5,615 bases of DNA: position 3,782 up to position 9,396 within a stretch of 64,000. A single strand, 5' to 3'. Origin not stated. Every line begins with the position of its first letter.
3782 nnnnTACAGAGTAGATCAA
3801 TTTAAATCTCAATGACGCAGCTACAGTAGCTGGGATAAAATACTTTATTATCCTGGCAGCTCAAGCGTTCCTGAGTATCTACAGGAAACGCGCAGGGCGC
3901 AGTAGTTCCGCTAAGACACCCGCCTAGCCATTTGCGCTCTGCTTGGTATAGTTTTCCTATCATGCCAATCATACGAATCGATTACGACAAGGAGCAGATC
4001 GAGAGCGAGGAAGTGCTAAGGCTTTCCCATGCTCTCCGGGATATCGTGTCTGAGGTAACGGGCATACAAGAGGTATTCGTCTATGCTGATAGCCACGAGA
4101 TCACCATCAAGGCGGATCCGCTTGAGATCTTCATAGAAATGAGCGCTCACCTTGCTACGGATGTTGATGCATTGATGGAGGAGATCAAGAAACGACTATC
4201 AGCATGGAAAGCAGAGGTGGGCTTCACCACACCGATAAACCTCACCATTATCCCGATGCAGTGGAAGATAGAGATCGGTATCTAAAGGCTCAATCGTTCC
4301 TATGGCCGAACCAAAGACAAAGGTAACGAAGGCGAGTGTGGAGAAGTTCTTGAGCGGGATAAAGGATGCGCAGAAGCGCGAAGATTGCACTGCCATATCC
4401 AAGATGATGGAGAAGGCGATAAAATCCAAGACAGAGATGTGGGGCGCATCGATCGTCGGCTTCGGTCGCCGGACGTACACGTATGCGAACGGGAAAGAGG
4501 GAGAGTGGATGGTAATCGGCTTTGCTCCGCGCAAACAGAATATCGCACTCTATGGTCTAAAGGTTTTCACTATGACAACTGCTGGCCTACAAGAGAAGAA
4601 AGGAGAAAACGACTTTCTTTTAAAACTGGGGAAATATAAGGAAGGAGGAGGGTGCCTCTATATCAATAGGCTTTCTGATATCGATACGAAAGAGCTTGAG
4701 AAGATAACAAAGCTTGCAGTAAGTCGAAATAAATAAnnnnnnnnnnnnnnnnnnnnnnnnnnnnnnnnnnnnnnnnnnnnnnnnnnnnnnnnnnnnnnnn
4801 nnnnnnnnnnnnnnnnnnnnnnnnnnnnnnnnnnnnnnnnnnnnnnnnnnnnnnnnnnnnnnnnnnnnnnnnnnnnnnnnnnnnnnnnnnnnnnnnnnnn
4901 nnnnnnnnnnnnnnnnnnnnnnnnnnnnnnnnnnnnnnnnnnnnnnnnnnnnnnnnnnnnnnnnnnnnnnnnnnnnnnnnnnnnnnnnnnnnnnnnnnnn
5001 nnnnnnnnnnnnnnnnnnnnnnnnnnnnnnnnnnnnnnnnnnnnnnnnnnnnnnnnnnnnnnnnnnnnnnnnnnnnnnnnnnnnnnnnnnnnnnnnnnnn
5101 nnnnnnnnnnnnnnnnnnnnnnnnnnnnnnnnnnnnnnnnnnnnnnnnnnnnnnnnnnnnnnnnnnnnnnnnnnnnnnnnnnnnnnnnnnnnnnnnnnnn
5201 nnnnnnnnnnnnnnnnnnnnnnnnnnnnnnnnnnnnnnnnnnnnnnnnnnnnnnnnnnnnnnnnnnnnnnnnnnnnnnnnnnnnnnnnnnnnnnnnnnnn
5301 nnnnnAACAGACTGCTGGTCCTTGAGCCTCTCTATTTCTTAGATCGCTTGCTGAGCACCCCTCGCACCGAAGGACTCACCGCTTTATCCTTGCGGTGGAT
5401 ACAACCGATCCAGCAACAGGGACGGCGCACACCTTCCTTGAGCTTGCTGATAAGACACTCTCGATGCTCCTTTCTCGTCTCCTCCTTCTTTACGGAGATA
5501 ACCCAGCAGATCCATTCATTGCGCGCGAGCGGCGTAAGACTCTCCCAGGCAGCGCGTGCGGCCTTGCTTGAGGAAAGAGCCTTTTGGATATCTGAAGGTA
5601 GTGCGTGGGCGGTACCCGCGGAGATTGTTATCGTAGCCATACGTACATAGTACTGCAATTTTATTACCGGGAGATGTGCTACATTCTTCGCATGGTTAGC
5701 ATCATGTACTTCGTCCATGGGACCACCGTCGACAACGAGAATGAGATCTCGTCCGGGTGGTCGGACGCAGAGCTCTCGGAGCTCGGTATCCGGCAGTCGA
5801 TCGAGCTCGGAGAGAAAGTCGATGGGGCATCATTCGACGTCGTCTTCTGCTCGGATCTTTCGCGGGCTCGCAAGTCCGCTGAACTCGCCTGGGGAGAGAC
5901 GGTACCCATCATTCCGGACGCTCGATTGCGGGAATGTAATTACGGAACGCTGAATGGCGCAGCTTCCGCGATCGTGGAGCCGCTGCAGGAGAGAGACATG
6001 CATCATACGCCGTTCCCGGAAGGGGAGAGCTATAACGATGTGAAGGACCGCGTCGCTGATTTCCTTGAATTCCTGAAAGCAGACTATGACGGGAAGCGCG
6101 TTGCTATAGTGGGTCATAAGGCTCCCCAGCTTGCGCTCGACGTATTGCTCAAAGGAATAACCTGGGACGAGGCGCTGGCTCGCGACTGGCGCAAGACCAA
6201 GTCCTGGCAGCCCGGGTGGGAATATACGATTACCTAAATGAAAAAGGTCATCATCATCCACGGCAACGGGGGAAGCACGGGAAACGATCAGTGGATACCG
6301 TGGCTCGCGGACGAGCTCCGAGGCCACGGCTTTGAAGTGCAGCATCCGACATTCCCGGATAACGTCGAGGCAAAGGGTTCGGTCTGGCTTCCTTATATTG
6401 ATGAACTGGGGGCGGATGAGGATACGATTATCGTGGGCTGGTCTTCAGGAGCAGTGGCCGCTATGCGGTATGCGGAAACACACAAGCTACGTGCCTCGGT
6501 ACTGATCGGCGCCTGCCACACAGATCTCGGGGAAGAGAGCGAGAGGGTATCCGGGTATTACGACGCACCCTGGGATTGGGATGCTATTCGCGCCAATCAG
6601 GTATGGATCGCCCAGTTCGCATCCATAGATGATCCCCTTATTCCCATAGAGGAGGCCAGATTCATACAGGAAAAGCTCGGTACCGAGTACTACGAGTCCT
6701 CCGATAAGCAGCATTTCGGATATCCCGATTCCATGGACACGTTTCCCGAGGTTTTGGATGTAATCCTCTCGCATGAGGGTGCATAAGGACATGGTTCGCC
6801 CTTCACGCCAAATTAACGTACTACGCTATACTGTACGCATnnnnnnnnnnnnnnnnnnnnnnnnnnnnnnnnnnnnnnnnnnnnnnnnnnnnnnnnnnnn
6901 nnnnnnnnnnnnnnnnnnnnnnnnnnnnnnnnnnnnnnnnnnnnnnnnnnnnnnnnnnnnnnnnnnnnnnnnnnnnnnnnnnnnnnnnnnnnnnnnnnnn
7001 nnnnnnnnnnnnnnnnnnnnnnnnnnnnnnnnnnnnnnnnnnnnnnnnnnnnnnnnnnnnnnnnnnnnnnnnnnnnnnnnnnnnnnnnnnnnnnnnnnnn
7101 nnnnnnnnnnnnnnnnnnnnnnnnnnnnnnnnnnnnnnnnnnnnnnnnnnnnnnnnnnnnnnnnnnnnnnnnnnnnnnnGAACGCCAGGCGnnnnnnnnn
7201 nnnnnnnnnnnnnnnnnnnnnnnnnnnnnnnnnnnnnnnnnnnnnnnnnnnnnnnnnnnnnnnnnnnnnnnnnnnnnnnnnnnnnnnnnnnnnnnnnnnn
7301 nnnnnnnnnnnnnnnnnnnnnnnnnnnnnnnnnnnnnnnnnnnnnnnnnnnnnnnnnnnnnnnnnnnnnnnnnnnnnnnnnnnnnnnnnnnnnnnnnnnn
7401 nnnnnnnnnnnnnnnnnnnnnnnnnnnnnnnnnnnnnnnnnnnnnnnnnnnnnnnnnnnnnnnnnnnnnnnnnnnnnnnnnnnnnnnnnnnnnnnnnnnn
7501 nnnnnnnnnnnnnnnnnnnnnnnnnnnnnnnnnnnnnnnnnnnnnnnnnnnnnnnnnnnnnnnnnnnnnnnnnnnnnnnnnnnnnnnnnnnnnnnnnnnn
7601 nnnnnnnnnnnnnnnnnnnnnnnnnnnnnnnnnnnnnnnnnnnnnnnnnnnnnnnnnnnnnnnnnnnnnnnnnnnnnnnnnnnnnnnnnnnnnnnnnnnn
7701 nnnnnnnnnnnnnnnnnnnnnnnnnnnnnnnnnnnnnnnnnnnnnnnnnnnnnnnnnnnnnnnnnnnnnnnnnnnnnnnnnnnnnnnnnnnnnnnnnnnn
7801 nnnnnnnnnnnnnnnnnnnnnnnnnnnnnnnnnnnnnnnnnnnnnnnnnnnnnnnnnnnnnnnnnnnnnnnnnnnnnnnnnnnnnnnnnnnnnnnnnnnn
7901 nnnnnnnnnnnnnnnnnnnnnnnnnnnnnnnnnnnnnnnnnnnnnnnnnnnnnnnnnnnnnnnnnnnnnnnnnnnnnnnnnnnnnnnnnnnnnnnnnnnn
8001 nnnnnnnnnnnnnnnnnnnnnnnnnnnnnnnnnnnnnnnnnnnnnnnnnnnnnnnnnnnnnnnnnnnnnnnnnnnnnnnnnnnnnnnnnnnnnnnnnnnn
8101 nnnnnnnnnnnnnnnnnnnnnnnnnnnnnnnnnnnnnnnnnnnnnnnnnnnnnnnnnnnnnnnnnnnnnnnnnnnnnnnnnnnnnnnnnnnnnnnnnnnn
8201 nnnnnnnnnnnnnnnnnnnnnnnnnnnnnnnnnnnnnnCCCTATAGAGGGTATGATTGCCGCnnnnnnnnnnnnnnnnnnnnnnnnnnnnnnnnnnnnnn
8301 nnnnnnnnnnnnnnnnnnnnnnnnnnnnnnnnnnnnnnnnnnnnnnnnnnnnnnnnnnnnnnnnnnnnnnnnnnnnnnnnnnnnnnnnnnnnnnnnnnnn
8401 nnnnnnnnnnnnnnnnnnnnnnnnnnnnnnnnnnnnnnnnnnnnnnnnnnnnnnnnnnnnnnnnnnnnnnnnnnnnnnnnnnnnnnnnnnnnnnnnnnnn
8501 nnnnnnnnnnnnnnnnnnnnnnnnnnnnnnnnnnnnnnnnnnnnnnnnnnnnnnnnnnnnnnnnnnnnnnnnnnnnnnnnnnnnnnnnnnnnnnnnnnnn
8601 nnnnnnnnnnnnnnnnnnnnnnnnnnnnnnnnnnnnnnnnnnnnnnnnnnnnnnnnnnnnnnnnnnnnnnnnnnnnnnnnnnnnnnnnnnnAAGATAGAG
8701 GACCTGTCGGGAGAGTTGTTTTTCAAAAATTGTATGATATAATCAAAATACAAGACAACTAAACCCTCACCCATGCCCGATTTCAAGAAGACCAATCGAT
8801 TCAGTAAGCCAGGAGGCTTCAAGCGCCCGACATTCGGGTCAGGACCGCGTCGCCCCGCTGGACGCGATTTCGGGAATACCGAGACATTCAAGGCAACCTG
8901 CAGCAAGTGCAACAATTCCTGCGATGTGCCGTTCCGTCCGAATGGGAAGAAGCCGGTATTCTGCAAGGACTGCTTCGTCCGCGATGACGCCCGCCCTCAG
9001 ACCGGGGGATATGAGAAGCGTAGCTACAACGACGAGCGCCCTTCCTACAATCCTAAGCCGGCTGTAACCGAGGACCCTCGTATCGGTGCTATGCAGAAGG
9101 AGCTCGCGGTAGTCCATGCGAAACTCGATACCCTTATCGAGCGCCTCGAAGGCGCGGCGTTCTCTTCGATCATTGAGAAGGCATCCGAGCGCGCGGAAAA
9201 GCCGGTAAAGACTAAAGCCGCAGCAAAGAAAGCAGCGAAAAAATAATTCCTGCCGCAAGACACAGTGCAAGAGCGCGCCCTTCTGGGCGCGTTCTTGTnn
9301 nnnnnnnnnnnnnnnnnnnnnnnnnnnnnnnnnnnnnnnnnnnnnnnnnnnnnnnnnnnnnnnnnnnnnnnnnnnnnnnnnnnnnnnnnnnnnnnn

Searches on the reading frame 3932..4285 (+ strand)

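Call 3: search_protein_families(library=pfam, proteins=[window:3932-4285:+], max_evalue=0.1)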
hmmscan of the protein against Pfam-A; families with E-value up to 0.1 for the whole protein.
window:3932-4285:+ (117 aa): 2 families
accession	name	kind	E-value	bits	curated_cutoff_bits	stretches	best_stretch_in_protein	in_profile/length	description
PF19275.4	HflX_C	-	0.031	14.7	26.4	1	57-103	2-48/102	HflX C-terminal domain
PF19803.4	DUF6286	-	0.081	13.8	35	0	31-63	40-72/108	Family of unknown function (DUF6286)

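Call 4: search_protein_families(library=ncbifam, proteins=[window:3932-4285:+], max_evalue=0.1)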
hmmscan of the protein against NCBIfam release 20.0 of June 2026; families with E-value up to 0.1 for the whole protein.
window:3932-4285:+ (117 aa): 2 families
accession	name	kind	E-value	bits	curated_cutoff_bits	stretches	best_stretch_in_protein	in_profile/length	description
NF047536.1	Cu_chaper_CsoZ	equivalog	0.019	15.3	77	0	32-60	16-44/66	putative copper chaperone CsoZ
NF058647.1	lipo_LytA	equivalog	0.053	13.7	110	1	51-97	51-97/107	acidic lipoprotein LytA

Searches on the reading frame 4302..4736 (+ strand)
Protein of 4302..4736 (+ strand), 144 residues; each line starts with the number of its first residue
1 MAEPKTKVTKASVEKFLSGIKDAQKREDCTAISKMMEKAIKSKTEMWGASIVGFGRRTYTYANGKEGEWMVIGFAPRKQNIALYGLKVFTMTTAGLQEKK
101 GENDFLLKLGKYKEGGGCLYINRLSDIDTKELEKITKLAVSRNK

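Call 91: search_protein_families(library=pfam, proteins=[window:4302-4736:+], max_evalue=0.001)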
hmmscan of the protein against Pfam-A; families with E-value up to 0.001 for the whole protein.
window:4302-4736:+ (144 aa): 1 family
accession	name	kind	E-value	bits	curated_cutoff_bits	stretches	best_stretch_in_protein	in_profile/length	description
PF08818.16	DUF1801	-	6.7e-08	33.3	27.2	1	25-140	1-85/85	Domain of unknown function (DU1801)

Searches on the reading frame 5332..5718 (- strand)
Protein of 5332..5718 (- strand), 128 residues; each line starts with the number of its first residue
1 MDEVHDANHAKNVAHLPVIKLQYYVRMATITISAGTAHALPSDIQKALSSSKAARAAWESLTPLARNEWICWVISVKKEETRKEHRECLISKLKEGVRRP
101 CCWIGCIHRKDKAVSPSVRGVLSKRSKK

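Call 91: search_protein_families(library=pfam, proteins=[window:5332-5718:-], max_evalue=0.001)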
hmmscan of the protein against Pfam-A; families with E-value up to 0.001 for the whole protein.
window:5332-5718:- (128 aa): 1 family
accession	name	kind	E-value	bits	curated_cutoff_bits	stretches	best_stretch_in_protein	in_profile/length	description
PF13376.11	OmdA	-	1.3e-17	63.9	25.6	1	40-96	4-60/60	Bacteriocin-protection, YdeI or OmpD-Associated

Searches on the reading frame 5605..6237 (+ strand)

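Call 91: search_protein_families(library=pfam, proteins=[window:5605-6237:+], max_evalue=0.001)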
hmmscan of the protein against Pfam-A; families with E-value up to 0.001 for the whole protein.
window:5605-6237:+ (210 aa): 1 family
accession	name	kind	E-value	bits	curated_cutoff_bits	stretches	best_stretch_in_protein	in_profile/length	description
PF00300.27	His_Phos_1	-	4.6e-31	108.4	21.7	1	38-190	6-166/194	Histidine phosphatase superfamily (branch 1)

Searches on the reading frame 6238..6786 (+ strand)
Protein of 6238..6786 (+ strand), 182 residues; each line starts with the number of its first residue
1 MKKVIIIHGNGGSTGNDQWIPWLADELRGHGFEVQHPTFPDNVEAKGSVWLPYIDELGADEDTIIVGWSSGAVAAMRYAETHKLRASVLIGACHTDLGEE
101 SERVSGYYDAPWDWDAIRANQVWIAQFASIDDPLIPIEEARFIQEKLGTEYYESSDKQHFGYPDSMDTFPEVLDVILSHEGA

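Call 91: search_protein_families(library=pfam, proteins=[window:6238-6786:+], max_evalue=0.001)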
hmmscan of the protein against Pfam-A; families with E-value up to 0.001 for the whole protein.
window:6238-6786:+ (182 aa): 3 families
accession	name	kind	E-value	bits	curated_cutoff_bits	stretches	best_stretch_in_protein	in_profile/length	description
PF06821.19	Ser_hydrolase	-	5.4e-08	33.4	22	1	4-175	1-169/172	Serine hydrolase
PF12697.13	Abhydrolase_6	-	1.9e-06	29.1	26.3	1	5-133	2-117/217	Alpha/beta hydrolase family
PF00561.26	Abhydrolase_1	-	4.9e-06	26.8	25.8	0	60-119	68-129/245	alpha/beta hydrolase fold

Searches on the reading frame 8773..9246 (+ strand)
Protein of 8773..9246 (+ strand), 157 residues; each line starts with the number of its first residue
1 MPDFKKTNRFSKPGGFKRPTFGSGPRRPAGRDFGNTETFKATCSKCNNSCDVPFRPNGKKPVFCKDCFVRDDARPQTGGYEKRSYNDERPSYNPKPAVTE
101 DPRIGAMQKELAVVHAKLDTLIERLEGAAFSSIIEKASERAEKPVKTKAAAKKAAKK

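Call 84: search_protein_families(library=pfam, proteins=[window:8773-9246:+], max_evalue=0.01)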
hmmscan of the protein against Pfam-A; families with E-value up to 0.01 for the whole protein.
window:8773-9246:+ (157 aa): 1 family
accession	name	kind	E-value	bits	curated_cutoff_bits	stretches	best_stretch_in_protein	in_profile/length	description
PF23477.1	zf_Tbcl_2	-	1.1e-12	47.8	27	1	37-69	2-34/37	Probable treble clef zinc finger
